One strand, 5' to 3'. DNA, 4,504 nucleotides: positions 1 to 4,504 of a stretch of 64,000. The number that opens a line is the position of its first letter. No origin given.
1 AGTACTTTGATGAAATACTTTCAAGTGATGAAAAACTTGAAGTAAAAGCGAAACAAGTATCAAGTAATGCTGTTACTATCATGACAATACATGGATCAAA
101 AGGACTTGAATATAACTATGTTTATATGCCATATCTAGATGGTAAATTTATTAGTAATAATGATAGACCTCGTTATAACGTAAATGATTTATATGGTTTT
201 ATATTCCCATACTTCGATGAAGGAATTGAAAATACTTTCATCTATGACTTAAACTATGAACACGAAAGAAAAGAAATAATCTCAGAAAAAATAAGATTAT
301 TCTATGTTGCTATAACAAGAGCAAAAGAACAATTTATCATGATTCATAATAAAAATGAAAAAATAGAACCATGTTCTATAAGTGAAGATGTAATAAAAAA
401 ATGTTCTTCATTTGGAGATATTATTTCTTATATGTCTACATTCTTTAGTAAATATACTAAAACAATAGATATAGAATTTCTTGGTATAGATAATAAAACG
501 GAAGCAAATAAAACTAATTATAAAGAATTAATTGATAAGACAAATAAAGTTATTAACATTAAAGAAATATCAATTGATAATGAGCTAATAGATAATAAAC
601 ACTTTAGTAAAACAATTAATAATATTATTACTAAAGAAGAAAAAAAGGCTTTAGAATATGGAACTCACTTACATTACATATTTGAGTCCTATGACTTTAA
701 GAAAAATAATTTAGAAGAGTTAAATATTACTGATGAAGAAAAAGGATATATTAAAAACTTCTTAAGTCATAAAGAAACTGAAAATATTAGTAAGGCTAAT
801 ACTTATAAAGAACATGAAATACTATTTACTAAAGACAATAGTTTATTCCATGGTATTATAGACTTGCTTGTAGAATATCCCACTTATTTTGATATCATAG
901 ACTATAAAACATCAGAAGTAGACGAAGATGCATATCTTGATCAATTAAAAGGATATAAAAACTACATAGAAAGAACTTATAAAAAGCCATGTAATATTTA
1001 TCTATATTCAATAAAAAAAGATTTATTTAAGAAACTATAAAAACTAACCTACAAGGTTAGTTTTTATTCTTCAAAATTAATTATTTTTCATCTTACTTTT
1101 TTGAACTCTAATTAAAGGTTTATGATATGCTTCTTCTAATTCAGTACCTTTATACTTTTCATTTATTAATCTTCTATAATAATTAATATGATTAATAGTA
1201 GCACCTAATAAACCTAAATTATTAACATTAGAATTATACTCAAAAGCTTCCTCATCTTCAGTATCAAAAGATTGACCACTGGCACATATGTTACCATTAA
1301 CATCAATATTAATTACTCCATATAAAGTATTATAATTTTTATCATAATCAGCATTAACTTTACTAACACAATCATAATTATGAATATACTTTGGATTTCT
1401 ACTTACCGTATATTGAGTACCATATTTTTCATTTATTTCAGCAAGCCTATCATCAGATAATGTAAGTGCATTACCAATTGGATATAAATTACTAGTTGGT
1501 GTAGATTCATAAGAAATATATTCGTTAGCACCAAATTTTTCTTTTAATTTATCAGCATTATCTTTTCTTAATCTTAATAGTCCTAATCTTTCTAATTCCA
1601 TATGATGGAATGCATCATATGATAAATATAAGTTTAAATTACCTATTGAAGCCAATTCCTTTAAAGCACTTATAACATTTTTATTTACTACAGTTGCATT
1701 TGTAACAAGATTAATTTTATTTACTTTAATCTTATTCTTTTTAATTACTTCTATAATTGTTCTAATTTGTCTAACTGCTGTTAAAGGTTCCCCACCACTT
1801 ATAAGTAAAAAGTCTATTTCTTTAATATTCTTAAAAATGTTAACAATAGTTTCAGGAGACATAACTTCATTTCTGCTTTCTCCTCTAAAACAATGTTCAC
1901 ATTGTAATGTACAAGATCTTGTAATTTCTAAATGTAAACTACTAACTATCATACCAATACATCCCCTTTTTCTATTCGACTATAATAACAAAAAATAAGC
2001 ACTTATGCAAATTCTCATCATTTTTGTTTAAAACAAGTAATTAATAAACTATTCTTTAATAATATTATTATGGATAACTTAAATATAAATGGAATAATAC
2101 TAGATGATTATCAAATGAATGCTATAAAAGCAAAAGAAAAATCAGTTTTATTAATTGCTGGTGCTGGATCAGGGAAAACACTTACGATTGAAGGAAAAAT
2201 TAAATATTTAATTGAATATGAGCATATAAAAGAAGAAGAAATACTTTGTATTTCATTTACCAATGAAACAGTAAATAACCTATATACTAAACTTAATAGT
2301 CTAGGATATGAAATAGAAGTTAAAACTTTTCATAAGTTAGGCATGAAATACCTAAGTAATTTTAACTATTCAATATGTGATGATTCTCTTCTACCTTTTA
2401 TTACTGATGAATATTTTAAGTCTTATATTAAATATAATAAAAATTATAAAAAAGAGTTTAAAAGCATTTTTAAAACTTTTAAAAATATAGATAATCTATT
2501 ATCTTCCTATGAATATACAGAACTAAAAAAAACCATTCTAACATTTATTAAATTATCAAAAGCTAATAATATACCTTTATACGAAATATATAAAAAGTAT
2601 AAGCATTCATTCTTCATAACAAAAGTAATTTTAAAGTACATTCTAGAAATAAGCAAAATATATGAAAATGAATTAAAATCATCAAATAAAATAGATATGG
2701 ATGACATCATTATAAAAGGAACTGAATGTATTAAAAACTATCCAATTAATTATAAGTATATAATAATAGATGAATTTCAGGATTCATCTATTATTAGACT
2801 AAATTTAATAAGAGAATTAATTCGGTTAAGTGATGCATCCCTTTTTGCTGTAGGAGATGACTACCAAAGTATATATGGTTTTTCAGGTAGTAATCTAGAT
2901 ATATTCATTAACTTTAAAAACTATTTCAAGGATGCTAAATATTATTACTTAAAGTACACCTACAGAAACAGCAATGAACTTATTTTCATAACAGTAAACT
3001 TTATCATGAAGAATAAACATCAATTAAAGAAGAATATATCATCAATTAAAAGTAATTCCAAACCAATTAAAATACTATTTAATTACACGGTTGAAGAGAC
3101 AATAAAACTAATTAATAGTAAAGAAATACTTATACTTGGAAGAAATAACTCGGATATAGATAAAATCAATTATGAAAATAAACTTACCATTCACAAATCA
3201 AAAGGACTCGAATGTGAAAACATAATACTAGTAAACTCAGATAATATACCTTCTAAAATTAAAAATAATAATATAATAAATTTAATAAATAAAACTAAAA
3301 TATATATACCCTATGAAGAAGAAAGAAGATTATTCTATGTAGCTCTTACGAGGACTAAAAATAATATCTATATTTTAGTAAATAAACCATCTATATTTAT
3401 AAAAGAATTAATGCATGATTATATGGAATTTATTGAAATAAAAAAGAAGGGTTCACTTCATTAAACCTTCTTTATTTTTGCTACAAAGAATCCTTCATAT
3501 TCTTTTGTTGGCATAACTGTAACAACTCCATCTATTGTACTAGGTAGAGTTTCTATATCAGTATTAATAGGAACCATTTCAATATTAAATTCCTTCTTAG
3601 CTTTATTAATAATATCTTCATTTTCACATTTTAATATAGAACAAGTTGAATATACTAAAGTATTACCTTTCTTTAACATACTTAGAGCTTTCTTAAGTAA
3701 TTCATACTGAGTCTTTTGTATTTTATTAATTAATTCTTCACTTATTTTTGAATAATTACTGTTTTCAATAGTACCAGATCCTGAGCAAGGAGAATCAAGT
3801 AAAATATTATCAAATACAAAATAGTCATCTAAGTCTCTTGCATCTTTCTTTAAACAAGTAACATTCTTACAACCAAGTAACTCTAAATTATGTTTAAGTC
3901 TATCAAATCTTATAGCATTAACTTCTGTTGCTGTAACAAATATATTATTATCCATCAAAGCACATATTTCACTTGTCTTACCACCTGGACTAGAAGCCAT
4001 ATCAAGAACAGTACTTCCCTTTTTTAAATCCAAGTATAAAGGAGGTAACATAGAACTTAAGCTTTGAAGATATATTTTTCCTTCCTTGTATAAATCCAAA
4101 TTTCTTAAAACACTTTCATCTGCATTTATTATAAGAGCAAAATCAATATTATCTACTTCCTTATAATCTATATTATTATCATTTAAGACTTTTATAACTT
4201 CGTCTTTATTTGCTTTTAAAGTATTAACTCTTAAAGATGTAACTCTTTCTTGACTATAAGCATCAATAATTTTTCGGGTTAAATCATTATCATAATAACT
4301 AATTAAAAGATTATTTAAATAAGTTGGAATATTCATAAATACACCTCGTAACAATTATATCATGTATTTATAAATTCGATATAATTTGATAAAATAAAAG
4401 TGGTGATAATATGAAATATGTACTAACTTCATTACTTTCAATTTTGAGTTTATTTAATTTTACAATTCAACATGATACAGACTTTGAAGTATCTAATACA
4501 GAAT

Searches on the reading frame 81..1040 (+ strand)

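Call 48: search_protein_families(library=pfam, proteins=[window:81-1040:+], max_evalue=0.01)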
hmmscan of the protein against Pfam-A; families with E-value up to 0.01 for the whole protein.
window:81-1040:+ (319 aa): 3 families
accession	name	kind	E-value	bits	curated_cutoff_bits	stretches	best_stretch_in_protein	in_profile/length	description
PF13361.12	UvrD_C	-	4.4e-13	49.8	25.6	1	1-91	290-349/350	UvrD-like helicase C-terminal domain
PF13538.12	UvrD_C_2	-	1.8e-08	34.5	27.4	1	1-24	5-30/52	UvrD-like helicase C-terminal domain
PF12705.13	PDDEXK_1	-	0.00028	21.3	22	1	235-300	105-175/247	PD-(D/E)XK nuclease superfamily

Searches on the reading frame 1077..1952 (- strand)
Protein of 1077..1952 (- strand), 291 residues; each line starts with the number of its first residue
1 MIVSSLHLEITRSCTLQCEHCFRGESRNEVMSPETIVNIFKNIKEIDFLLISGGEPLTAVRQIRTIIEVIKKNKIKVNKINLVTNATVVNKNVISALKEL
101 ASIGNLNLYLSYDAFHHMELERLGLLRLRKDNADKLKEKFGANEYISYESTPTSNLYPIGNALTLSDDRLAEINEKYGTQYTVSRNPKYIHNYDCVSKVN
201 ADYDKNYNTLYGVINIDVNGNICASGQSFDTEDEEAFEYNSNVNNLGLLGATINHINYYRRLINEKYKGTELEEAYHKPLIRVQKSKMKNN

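Call 48: search_protein_families(library=pfam, proteins=[window:1077-1952:-], max_evalue=0.01)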
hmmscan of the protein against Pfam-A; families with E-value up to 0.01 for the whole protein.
window:1077-1952:- (291 aa): 2 families
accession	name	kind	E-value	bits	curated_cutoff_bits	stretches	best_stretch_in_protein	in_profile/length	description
PF04055.27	Radical_SAM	-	4.3e-13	50.2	29.5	1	9-138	2-138/166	Radical SAM superfamily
PF13353.11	Fer4_12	-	4.8e-06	27.4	22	1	13-84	14-90/137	4Fe-4S single cluster domain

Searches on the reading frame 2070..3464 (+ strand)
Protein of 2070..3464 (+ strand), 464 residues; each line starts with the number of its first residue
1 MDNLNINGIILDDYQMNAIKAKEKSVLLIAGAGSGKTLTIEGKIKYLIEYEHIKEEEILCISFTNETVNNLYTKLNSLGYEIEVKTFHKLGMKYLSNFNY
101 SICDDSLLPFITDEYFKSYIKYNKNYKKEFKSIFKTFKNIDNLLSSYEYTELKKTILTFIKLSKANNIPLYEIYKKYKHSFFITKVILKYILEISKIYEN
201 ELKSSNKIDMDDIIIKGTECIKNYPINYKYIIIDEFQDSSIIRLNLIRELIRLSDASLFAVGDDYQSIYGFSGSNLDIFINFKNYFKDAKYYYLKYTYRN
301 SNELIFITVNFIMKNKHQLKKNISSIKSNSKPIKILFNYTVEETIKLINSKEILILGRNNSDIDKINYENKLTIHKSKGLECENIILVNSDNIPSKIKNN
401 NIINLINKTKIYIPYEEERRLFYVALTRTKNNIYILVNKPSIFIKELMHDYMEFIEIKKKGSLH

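Call 48: search_protein_families(library=pfam, proteins=[window:2070-3464:+], max_evalue=0.01)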
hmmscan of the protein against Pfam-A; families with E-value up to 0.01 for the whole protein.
window:2070-3464:+ (464 aa): 8 families
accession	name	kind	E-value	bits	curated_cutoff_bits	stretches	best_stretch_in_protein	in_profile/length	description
PF00580.27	UvrD-helicase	-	8.6e-43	147.4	23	1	12-286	2-270/271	UvrD/REP helicase N-terminal domain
PF13245.12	AAA_19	-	3.5e-21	76.2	25.1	1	15-271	1-133/134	AAA domain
PF13361.12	UvrD_C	-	1.4e-12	48.2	25.6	1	372-438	290-348/350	UvrD-like helicase C-terminal domain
PF13538.12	UvrD_C_2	-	7.9e-08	32.5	27.4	0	372-391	5-24/52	UvrD-like helicase C-terminal domain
PF01443.25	Viral_helicase1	-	9e-07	29.4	21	1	224-436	56-227/228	Viral superfamily 1 RNA helicase core domain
PF00270.35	DEAD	-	1.2e-05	25.6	26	1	14-87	3-77/167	DEAD/DEAH box helicase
PF13086.12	AAA_11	-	0.0018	18.5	27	1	11-83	2-75/257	AAA domain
PF13604.12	AAA_30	-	0.0058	16.8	27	0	19-75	10-66/191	AAA domain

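Call 89: find_encoding_contigs(protein=window:2070-3464:+, flank=10000, max_places=1)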
Protein window:2070-3464:+ (464 aa): 23 contigs read that carry it; 1 place shown.
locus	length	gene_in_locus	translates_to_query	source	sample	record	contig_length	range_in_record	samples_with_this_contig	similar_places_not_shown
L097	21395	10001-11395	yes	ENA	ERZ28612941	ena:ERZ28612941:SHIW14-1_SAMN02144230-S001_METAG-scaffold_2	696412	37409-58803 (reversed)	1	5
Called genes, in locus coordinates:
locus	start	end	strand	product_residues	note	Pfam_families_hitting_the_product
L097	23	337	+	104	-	-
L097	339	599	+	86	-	-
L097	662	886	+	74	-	PF13443:HTH_26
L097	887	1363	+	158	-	-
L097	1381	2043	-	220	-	PF00849:PseudoU_synth_2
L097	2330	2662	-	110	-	-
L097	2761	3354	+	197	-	-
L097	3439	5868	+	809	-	PF12705:PDDEXK_1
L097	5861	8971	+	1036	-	PF00580:UvrD-helicase, PF01443:Viral_helicase1 (faint), PF13245:AAA_19, PF00580:UvrD-helicase, PF13361:UvrD_C, PF13538:UvrD_C_2 (faint)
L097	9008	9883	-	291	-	PF04055:Radical_SAM, PF13353:Fer4_12 (weak)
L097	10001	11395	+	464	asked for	PF00270:DEAD (faint), PF00580:UvrD-helicase, PF13245:AAA_19, PF01443:Viral_helicase1 (weak), PF13361:UvrD_C, PF13538:UvrD_C_2 (faint)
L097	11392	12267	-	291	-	PF17125:Methyltr_RsmF_N (faint), PF22458:RsmF-B_ferredox, PF01189:Methyltr_RsmB-F, PF13847:Methyltransf_31 (faint)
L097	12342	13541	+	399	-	-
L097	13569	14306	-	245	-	-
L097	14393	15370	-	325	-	PF18907:DUF5662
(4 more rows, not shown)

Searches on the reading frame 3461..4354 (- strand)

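Call 48: search_protein_families(library=pfam, proteins=[window:3461-4354:-], max_evalue=0.01)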
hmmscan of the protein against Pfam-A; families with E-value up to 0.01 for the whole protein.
window:3461-4354:- (297 aa): 6 families
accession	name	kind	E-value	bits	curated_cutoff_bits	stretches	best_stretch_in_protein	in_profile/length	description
PF01189.24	Methyltr_RsmB-F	-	1.1e-43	149.6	27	1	107-295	3-199/199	16S rRNA methyltransferase RsmB/F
PF22458.1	RsmF-B_ferredox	-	2.3e-08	34.5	27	1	10-78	2-69/74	Methyltr_RsmF/B-like, ferredoxin-like domain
PF17125.10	Methyltr_RsmF_N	-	8.3e-07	29.8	34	1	27-98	18-85/86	N-terminal domain of 16S rRNA methyltransferase RsmF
PF13847.12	Methyltransf_31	-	2.1e-05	24.7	27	1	111-256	2-126/145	Methyltransferase domain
PF09893.14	DUF2120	-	0.00036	21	25.3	0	116-163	56-103/136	Uncharacterized protein conserved in archaea (DUF2120)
PF01728.25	FtsJ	-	0.00054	20.4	24.1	1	110-257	19-157/181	FtsJ-like methyltransferase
